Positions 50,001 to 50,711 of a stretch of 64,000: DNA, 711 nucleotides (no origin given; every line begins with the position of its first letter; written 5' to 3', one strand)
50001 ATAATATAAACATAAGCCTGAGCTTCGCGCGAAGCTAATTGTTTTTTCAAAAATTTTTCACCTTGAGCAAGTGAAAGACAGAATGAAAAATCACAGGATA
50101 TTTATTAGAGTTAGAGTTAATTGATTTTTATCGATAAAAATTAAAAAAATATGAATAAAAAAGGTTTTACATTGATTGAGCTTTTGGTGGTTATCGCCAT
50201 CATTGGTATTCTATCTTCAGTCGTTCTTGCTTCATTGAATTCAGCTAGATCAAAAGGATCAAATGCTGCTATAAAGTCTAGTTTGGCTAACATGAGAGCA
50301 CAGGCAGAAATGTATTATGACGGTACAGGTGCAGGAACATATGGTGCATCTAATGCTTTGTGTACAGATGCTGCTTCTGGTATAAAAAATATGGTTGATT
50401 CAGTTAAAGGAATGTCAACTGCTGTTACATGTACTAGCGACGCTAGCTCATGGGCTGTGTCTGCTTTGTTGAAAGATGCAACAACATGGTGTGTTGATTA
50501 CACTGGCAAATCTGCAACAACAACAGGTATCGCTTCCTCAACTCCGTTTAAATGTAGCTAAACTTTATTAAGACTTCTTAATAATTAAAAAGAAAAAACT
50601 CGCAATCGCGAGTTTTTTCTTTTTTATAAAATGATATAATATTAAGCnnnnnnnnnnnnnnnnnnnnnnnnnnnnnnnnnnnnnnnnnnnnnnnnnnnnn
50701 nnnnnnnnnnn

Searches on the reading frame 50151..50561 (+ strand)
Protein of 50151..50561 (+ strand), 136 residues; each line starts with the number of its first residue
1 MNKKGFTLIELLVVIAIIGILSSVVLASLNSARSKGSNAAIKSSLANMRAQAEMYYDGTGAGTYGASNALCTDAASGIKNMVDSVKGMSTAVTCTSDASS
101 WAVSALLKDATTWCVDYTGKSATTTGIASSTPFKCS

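Call 4: search_protein_families(library=pfam, proteins=[window:50151-50561:+], max_evalue=1)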
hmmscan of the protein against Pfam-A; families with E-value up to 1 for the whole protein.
window:50151-50561:+ (136 aa): 3 families
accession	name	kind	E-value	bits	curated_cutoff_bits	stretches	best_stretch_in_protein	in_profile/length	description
PF07963.17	N_methyl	-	1.4e-09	37.6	21.2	1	2-26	3-27/27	Prokaryotic N-terminal methylation motif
PF00715.22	IL2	-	0.19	12.1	26.2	1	72-114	98-140/145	Interleukin 2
PF11773.13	ComGE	-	0.19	12.1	25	1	8-40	2-34/82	Competence system putative prepilin ComGE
